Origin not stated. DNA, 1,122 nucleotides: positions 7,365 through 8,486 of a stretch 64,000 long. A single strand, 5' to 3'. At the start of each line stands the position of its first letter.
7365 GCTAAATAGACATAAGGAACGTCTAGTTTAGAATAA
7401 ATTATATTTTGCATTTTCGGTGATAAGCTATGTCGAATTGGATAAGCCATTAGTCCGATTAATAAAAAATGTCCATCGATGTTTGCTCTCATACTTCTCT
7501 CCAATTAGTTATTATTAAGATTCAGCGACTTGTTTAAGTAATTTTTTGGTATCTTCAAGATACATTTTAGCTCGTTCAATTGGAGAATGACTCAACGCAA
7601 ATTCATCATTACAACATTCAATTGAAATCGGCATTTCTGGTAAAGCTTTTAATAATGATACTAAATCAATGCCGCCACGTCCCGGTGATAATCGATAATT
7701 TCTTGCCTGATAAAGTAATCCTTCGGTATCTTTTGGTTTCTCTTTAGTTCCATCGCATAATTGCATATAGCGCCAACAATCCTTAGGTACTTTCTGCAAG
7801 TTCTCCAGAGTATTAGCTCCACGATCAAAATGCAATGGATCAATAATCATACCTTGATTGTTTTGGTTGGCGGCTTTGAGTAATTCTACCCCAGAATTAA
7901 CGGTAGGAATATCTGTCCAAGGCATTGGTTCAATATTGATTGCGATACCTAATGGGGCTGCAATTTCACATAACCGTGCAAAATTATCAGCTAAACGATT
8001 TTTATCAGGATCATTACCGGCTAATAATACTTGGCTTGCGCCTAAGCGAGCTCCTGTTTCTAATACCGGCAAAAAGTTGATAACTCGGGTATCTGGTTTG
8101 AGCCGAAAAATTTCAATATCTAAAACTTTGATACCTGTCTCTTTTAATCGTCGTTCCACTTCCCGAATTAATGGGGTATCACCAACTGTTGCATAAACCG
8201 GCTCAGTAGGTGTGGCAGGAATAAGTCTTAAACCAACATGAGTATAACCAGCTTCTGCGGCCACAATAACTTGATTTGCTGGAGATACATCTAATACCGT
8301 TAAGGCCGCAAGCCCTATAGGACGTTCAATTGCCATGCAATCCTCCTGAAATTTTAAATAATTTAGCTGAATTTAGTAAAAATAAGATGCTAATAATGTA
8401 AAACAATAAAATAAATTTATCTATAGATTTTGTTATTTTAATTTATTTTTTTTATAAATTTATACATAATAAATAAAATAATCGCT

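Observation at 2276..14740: Expanded quinate/shikimate (ydiB-aroD) cluster with a FadH-like flavoprotein, SDR, TIM-barrel enzyme, two MFS transporters, aroL, an AKR and a LysR regulator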

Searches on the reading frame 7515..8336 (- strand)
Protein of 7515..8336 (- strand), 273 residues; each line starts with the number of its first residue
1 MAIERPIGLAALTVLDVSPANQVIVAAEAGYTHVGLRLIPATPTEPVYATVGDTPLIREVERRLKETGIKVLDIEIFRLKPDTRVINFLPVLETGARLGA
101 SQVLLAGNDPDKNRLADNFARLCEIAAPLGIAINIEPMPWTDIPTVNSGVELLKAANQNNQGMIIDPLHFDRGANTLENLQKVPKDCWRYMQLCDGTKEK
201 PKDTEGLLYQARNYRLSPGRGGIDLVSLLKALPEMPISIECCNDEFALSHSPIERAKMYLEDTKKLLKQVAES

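Call 3: search_protein_families(library=pfam, proteins=[window:7515-8336:-])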
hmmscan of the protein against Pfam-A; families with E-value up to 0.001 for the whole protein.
window:7515-8336:- (273 aa): 1 family
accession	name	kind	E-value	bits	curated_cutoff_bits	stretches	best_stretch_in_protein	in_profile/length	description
PF01261.30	AP_endonuc_2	-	2.5e-18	67.1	31.1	1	25-257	3-237/249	Xylose isomerase-like TIM barrel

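Call 4: search_protein_families(library=ncbifam, proteins=[window:7515-8336:-])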
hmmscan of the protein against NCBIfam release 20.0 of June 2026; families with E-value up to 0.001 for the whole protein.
window:7515-8336:- (273 aa): 1 family
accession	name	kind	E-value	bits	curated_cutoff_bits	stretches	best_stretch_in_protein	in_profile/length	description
NF042435.1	DhshikDhtase_QuiC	equivalog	3.5e-09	35.7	1200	1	110-251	108-250/635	3-dehydroshikimate dehydratase QuiC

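Call 9: find_encoding_contigs(protein=window:7515-8336:-, flank=10000, max_places=6)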
Protein window:7515-8336:- (273 aa): no gene with exactly this product is on record in the collection.

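Call 10: find_homologous_proteins(query=window:7515-8336:-)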
Query window:7515-8336:- (273 aa): 2839 proteins with E <= 0.001 among 5978 candidates; the best 120 are listed.
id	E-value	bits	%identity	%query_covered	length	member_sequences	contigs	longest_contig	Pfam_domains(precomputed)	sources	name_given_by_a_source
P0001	1.5e-173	593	97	100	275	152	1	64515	PF01261.31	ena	-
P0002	3.8e-159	546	90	99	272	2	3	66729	PF01261.31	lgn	-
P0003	6.0e-158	542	89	99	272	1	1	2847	PF01261.31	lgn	-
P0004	1.0e-154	532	87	99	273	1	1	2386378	PF01261.31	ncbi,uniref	ncbi:sugar phosphate isomerase/epimerase [Utexia brackfieldae]|uniref:sugar phosphate isomerase/epim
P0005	5.0e-129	447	72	99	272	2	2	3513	PF01261.31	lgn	-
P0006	3.4e-122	425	69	99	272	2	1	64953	PF01261.31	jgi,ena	-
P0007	1.9e-121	423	69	99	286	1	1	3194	PF01261.31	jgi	jgi:sugar phosphate isomerase/epimerase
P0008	1.0e-118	414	68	99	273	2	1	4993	PF01261.31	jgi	jgi:sugar phosphate isomerase/epimerase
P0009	1.7e-115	403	65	99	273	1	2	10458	PF01261.31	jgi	jgi:sugar phosphate isomerase/epimerase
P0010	4.4e-115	402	66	97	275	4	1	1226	PF01261.31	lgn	-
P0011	5.9e-115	401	66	97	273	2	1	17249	PF01261.31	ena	-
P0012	9.7e-110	384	63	97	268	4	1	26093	PF01261.31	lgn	-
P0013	1.9e-109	383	63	98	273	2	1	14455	PF01261.31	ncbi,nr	ncbi:sugar phosphate isomerase/epimerase [Desulfovibrio sp. OttesenSCG-928-C06]|nr:sugar phosphate i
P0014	2.3e-109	383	63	99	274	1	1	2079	PF01261.31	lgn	-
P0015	1.7e-107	377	60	100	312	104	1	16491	PF01261.31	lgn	-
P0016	4.4e-107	375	62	99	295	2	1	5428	PF01261.31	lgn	-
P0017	7.2e-107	375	61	98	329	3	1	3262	PF01261.31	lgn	-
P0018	1.2e-106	374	61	98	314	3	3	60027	PF01261.31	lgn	-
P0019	2.3e-106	373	61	100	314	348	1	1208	PF01261.31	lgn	-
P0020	4.6e-106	372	61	97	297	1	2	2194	PF01261.31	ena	-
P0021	1.3e-105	371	60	100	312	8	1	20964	PF01261.31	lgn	-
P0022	4.0e-105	369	59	100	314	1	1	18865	PF01261.31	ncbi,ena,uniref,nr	ncbi:sugar phosphate isomerase/epimerase [Sutterella sp.]|uniref:sugar phosphate isomerase/epimerase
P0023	4.6e-105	369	60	99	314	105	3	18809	PF01261.31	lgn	-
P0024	7.6e-105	368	60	100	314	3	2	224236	PF01261.31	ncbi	-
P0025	9.3e-105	368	60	100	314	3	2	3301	PF01261.31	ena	-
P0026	1.1e-104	368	60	98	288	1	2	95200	PF01261.31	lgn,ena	-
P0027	1.7e-104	367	60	100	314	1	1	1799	PF01261.31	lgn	-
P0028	2.3e-104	367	60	100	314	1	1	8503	PF01261.31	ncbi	-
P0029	3.2e-104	366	60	98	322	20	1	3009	PF01261.31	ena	-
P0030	4.5e-104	366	62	98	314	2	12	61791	PF01261.31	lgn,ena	-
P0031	2.6e-103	363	59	100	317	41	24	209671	PF01261.31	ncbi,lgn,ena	-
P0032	2.8e-103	363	59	99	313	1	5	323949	PF01261.31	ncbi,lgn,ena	-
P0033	5.7e-102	359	59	100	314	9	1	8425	PF01261.31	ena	-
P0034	6.6e-102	359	60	100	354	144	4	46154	PF01261.31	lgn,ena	-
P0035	1.0e-101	358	60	98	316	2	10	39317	PF01261.31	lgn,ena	-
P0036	2.0e-101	357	59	99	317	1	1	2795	PF01261.31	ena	-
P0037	2.8e-101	356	59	99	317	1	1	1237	PF01261.31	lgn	-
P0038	3.8e-101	356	59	99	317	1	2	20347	PF01261.31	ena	-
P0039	3.9e-101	356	59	100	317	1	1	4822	PF01261.31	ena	-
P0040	3.9e-101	356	59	99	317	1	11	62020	PF01261.31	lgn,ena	-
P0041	3.9e-101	356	59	99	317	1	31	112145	PF01261.31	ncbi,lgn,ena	-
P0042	5.3e-101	356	59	99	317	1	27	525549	PF01261.31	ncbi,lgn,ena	-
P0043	6.8e-101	355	59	99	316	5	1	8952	PF01261.31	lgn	-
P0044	7.4e-101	355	59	99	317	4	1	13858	PF01261.31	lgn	-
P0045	8.0e-101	355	58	100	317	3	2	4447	PF01261.31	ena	-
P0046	8.3e-101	355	58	100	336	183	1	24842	PF01261.31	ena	-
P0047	1.3e-100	354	58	99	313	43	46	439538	PF01261.31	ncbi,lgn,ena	-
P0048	1.3e-100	354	59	99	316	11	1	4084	PF01261.31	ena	-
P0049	1.4e-100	354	59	99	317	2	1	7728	PF01261.31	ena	-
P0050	1.7e-100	354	58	100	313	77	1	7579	PF01261.31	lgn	-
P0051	1.9e-100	354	59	99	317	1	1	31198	PF01261.31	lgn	-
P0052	2.0e-100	354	59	99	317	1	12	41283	PF01261.31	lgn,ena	-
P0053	2.6e-100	353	59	99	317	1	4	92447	PF01261.31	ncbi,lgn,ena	-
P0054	2.8e-100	353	58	100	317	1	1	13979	PF01261.31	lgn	-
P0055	3.8e-100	353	58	99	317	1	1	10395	PF01261.31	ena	-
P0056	4.0e-100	353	59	99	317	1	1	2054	PF01261.31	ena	-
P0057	5.0e-100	352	58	99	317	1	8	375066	PF01261.31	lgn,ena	-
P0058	5.0e-100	352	58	100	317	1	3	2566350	PF01261.31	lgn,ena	-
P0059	5.0e-100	352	58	99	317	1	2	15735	PF01261.31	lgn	-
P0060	5.1e-100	352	58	99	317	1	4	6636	PF01261.31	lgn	-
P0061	1.1e-99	351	59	99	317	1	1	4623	PF01261.31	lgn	-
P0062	2.1e-99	350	58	100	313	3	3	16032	PF01261.31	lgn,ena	-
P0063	3.5e-99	350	58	100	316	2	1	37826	PF01261.31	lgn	-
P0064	5.2e-99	349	57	96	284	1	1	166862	PF01261.31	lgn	-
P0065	1.4e-97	344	57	100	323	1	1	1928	PF01261.31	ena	-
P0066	8.4e-95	335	57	100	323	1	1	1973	PF01261.31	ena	-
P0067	6.6e-94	332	56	98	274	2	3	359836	PF01261.31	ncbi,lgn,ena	-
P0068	2.1e-93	331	56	100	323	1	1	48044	PF01261.31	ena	-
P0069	2.5e-93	330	55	99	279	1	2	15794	PF01261.31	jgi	jgi:sugar phosphate isomerase/epimerase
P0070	4.6e-93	330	56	96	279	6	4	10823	PF01261.31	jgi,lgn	jgi:sugar phosphate isomerase/epimerase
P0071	1.5e-92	328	56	100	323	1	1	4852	PF01261.31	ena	-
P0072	2.7e-92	327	56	93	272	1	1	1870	PF01261.31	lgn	-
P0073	3.0e-92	327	55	98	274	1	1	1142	PF01261.31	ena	-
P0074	7.9e-92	325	54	98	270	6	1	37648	PF01261.31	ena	-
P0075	2.0e-91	324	56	97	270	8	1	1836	PF01261.31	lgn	-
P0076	2.1e-91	324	53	98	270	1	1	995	PF01261.31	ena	-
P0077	2.5e-91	324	55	100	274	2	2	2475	PF01261.31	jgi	jgi:sugar phosphate isomerase/epimerase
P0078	3.8e-91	323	55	100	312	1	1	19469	PF01261.31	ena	-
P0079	9.0e-91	322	54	100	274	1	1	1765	PF01261.31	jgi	jgi:sugar phosphate isomerase/epimerase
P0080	1.1e-90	322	56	96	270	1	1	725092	PF01261.31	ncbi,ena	-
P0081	1.3e-90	322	55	98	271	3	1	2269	PF01261.31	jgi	jgi:sugar phosphate isomerase/epimerase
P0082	1.3e-90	322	53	100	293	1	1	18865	PF01261.31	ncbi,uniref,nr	ncbi:sugar phosphate isomerase/epimerase [Sutterella sp.]|uniref:sugar phosphate isomerase/epimerase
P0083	1.7e-90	321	54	100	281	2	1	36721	PF01261.31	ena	-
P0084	2.0e-90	321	54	97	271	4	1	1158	PF01261.31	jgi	jgi:sugar phosphate isomerase/epimerase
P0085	4.1e-90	320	54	97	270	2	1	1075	PF01261.31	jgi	jgi:sugar phosphate isomerase/epimerase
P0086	6.8e-90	319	55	96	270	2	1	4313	PF01261.31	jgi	jgi:sugar phosphate isomerase/epimerase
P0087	1.6e-89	318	54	97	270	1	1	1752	PF01261.31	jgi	jgi:sugar phosphate isomerase/epimerase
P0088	2.2e-89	317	57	97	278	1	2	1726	PF01261.31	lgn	-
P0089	2.4e-89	317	55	98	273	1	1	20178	PF01261.31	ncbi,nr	ncbi:MAG: sugar phosphate isomerase/epimerase [Pseudomonadota bacterium]|nr:sugar phosphate isomeras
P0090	2.6e-89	317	54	98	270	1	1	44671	PF01261.31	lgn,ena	-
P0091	2.8e-89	317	55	98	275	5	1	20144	PF01261.31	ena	-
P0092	3.1e-89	317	56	97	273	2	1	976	PF01261.31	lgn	-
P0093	3.4e-89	317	52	98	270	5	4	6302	PF01261.31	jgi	-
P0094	3.5e-89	317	57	97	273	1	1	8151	PF01261.31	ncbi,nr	ncbi:MAG: sugar phosphate isomerase/epimerase [Pseudogulbenkiania sp.]|nr:sugar phosphate isomerase/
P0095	6.4e-89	316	55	99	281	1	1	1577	PF01261.31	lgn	-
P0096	1.1e-88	315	54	97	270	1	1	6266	PF01261.31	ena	-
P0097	1.6e-88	315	54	99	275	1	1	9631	PF01261.31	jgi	jgi:sugar phosphate isomerase/epimerase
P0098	2.4e-88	314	54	98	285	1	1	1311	PF01261.31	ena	-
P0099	2.8e-88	314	54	96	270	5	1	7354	PF01261.31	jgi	jgi:sugar phosphate isomerase/epimerase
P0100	3.0e-88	314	55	97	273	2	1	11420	PF01261.31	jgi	jgi:sugar phosphate isomerase/epimerase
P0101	3.9e-88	313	53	99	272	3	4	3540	PF01261.31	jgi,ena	-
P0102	4.1e-88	313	54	97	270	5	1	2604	PF01261.31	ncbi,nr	ncbi:MAG TPA: sugar phosphate isomerase/epimerase [Burkholderiales bacterium]|nr:sugar phosphate iso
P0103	6.2e-88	313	54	98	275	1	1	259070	PF01261.31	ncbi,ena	-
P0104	7.1e-88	313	55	98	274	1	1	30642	PF01261.31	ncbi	-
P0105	7.2e-88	312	51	97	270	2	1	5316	PF01261.31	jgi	jgi:sugar phosphate isomerase/epimerase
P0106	8.1e-88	312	55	98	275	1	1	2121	PF01261.31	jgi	jgi:sugar phosphate isomerase/epimerase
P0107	1.1e-87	312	52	97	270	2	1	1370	PF01261.31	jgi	jgi:sugar phosphate isomerase/epimerase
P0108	1.1e-87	312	54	97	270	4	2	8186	PF01261.31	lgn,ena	-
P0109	1.1e-87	312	55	93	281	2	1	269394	PF01261.31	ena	-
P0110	1.3e-87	312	56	92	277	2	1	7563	PF01261.31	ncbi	-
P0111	1.3e-87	312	54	98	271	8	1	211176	PF01261.31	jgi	jgi:sugar phosphate isomerase/epimerase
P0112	1.5e-87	311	52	98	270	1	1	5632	PF01261.31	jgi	jgi:sugar phosphate isomerase/epimerase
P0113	1.5e-87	311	56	97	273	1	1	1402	PF01261.31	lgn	-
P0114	1.5e-87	311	54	99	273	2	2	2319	PF01261.31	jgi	jgi:sugar phosphate isomerase/epimerase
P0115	1.5e-87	311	52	97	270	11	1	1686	PF01261.31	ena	-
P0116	2.0e-87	311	54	98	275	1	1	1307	PF01261.31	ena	-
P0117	2.0e-87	311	53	97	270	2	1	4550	PF01261.31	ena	-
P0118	2.5e-87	311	53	97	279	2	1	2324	PF01261.31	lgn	-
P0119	3.3e-87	310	55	91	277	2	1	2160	PF01261.31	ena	-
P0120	3.7e-87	310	59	87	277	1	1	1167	PF01261.31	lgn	-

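Call 11: find_encoding_contigs(protein=P0004, flank=10000, max_places=2)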
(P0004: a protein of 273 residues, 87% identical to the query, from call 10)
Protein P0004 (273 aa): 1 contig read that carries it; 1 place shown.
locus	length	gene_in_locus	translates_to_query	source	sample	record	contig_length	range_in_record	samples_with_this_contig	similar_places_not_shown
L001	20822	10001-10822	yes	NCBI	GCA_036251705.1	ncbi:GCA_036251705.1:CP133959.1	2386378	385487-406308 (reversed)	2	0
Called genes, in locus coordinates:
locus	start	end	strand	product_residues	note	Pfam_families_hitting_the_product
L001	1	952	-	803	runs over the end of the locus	PF07244:POTRA, PF08478:POTRA_1 (faint), PF07244:POTRA, PF01103:Omp85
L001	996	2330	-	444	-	PF02163:Peptidase_M50, PF00595:PDZ (weak), PF13180:PDZ_2 (weak), PF17820:PDZ_6 (weak)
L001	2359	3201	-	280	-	PF01148:CTP_transf_1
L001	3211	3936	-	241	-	PF01255:Prenyltransf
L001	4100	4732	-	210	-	PF00027:cNMP_binding, PF13545:HTH_Crp_2, PF00325:Crp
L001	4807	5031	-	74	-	PF06794:UPF0270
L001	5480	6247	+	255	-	PF13350:Y_phosphatase3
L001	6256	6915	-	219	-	PF01648:ACPS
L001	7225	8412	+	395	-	PF01053:Cys_Met_Meta_PP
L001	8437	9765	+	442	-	PF01171:ATP_bind_3, PF09179:TilS, PF11734:TilS_C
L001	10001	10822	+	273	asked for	PF01261:AP_endonuc_2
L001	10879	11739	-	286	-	PF00140:Sigma70_r1_2 (weak), PF04542:Sigma70_r2, PF04545:Sigma70_r4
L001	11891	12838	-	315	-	PF18075:FtsX_ECD, PF02687:FtsX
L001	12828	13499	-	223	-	PF00005:ABC_tran, PF13304:AAA_21 (faint)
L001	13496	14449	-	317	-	PF02881:SRP54_N, PF13401:AAA_22 (faint), PF13207:AAA_17 (faint), PF06414:Zeta_toxin, PF13604:AAA_30 (faint), PF00448:SRP54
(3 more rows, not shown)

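Call 12: find_encoding_contigs(protein=P0006, flank=10000, max_places=2)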
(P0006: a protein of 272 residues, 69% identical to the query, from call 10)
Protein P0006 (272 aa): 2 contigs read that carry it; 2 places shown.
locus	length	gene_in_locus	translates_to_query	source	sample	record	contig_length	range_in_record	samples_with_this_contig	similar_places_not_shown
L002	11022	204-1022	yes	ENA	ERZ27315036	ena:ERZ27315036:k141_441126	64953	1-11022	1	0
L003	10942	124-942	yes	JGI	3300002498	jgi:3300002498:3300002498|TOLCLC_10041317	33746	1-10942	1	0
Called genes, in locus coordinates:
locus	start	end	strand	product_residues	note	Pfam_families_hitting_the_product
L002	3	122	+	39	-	?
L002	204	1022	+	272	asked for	PF01261:AP_endonuc_2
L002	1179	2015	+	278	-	PF08501:Shikimate_dh_N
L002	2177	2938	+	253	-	PF01487:DHquinase_I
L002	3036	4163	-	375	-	PF04055:Radical_SAM, PF06969:HemN_C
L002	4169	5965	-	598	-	PF00009:GTP_EFTU, PF03144:GTP_EFTU_D2, PF14492:EFG_III (weak), PF00679:EFG_C, PF06421:LepA_C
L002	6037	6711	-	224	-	PF00406:ADK, PF13207:AAA_17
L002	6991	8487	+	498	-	PF00155:Aminotran_1_2, PF00266:Aminotran_5 (weak), PF01053:Cys_Met_Meta_PP (weak)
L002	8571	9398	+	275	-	PF00106:adh_short, PF08659:KR, PF13561:adh_short_C2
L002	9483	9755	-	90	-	PF00708:Acylphosphatase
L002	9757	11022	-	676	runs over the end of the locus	PF22745:Nlig-Ia, PF01653:DNA_ligase_aden, PF03120:OB_DNA_ligase, PF03119:DNA_ligase_ZBD, PF12826:HHH_2, PF14520:HHH_5 (weak), PF00533:BRCT, PF12738:PTCB-BRCT (weak)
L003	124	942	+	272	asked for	PF01261:AP_endonuc_2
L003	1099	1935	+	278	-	PF08501:Shikimate_dh_N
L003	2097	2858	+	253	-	PF01487:DHquinase_I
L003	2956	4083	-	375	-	PF04055:Radical_SAM, PF06969:HemN_C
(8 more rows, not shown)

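Call 13: find_encoding_contigs(protein=P0013, flank=10000, max_places=2)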
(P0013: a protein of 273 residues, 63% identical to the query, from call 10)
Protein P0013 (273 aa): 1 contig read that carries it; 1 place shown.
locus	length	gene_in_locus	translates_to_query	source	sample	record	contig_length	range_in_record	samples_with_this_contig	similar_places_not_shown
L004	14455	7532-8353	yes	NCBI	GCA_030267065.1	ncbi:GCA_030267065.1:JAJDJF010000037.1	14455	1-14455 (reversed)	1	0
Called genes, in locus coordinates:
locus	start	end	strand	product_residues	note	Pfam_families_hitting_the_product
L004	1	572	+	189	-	PF03466:LysR_substrate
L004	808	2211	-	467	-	-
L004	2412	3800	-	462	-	-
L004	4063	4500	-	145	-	PF00126:HTH_1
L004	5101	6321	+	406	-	PF07690:MFS_1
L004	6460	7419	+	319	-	PF00248:Aldo_ket_red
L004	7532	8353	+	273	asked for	PF01261:AP_endonuc_2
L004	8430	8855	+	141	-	PF14552:Tautomerase_2 (weak), PF01361:Tautomerase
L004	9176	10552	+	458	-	PF01235:Na_Ala_symp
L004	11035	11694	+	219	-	-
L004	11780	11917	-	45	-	-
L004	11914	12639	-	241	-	-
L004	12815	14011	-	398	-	-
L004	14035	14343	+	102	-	-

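Call 14: find_encoding_contigs(protein=P0042, flank=10000, max_places=2)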
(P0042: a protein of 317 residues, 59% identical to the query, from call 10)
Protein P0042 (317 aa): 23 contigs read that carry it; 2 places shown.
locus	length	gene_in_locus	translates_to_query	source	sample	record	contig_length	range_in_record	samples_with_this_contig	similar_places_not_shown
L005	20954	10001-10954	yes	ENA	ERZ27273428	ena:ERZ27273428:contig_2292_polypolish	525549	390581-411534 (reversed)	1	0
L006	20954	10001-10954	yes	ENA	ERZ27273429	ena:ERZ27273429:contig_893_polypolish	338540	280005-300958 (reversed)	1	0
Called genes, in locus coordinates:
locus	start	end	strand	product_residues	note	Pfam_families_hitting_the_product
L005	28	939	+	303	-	PF18731:HEPN_Swt1 (weak)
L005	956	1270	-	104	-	PF09652:Cas_VVA1548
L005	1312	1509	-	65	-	-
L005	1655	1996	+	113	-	-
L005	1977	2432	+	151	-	-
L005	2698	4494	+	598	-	PF12974:Phosphonate-bd, PF00512:HisKA, PF02518:HATPase_c, PF13581:HATPase_c_2 (faint)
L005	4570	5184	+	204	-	PF00072:Response_reg, PF00196:GerE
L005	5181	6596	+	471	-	PF00890:FAD_binding_2, PF01266:DAO, PF01494:FAD_binding_3 (faint), PF03486:HI0933_like, PF07992:Pyr_redox_2 (weak), PF12831:FAD_oxidored, PF13738:Pyr_redox_3 (faint)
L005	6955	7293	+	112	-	PF14537:Cytochrom_c3_2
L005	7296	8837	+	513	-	PF00890:FAD_binding_2, PF01266:DAO (weak), PF03486:HI0933_like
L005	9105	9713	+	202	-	PF03264:Cytochrom_NNT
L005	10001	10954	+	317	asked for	PF01261:AP_endonuc_2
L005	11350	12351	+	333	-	PF03480:DctP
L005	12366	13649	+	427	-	PF06808:DctM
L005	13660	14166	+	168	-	PF04290:DctQ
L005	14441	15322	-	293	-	PF13276:HTH_21, PF00665:rve, PF13683:rve_3 (weak), PF13333:rve_2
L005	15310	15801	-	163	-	PF13384:HTH_23 (faint), PF13551:HTH_29 (faint), PF01527:HTH_Tnp_1 (weak), PF13518:HTH_28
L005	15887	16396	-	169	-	-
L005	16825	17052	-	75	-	PF00890:FAD_binding_2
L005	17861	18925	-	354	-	PF01548:DEDD_Tnp_IS110, PF02371:Transposase_20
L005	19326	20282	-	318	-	PF00126:HTH_1, PF03466:LysR_substrate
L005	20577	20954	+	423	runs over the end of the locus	PF03553:Na_H_antiporter (faint), PF03606:DcuC, PF06808:DctM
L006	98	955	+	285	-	PF18731:HEPN_Swt1 (faint)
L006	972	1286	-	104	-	PF09652:Cas_VVA1548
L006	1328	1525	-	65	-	-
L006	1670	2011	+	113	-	-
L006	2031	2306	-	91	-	-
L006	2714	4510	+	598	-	PF12974:Phosphonate-bd, PF00512:HisKA, PF02518:HATPase_c, PF13581:HATPase_c_2 (faint)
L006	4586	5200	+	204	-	PF00072:Response_reg, PF00196:GerE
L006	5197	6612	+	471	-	PF00890:FAD_binding_2, PF01266:DAO (weak), PF01494:FAD_binding_3 (faint), PF03486:HI0933_like, PF07992:Pyr_redox_2 (weak), PF12831:FAD_oxidored, PF13738:Pyr_redox_3 (faint), PF01266:DAO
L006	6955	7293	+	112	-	PF14537:Cytochrom_c3_2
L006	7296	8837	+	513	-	PF00890:FAD_binding_2, PF01266:DAO (weak), PF03486:HI0933_like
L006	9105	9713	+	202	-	PF03264:Cytochrom_NNT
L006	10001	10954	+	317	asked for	PF01261:AP_endonuc_2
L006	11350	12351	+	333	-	PF03480:DctP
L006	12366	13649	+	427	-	PF06808:DctM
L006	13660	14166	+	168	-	PF04290:DctQ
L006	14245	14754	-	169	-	-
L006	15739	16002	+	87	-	-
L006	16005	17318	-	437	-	PF00890:FAD_binding_2, PF01266:DAO, PF01946:Thi4 (weak), PF03486:HI0933_like (weak), PF07992:Pyr_redox_2 (weak), PF12831:FAD_oxidored (weak), PF13450:NAD_binding_8 (weak)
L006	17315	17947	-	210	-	PF00072:Response_reg, PF00196:GerE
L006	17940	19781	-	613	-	PF00512:HisKA, PF02518:HATPase_c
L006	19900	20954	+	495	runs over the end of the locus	PF00890:FAD_binding_2, PF01494:FAD_binding_3 (faint), PF03486:HI0933_like (faint), PF07992:Pyr_redox_2 (faint), PF12831:FAD_oxidored (weak), PF13450:NAD_binding_8 (faint), PF01266:DAO (weak)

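Call 33: search_solved_structures(query=window:7515-8336:-, max_evalue=1, show_alignments=2)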
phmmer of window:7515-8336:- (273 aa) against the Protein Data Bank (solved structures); distinct sequences matched with E-value up to 1: 4.
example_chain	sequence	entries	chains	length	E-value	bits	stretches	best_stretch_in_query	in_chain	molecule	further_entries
2g0w_A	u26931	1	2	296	3.2e-10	43.1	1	7-249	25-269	Lmo2234 protein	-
1i60_A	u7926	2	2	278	1.2e-07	34.7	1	112-239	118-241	IOLI PROTEIN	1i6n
5hmq_A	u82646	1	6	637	0.00022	24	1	110-251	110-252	4-hydroxyphenylpyruvate dioxygenase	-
3u0h_A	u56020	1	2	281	0.3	13.7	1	95-266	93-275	Xylose isomerase domain protein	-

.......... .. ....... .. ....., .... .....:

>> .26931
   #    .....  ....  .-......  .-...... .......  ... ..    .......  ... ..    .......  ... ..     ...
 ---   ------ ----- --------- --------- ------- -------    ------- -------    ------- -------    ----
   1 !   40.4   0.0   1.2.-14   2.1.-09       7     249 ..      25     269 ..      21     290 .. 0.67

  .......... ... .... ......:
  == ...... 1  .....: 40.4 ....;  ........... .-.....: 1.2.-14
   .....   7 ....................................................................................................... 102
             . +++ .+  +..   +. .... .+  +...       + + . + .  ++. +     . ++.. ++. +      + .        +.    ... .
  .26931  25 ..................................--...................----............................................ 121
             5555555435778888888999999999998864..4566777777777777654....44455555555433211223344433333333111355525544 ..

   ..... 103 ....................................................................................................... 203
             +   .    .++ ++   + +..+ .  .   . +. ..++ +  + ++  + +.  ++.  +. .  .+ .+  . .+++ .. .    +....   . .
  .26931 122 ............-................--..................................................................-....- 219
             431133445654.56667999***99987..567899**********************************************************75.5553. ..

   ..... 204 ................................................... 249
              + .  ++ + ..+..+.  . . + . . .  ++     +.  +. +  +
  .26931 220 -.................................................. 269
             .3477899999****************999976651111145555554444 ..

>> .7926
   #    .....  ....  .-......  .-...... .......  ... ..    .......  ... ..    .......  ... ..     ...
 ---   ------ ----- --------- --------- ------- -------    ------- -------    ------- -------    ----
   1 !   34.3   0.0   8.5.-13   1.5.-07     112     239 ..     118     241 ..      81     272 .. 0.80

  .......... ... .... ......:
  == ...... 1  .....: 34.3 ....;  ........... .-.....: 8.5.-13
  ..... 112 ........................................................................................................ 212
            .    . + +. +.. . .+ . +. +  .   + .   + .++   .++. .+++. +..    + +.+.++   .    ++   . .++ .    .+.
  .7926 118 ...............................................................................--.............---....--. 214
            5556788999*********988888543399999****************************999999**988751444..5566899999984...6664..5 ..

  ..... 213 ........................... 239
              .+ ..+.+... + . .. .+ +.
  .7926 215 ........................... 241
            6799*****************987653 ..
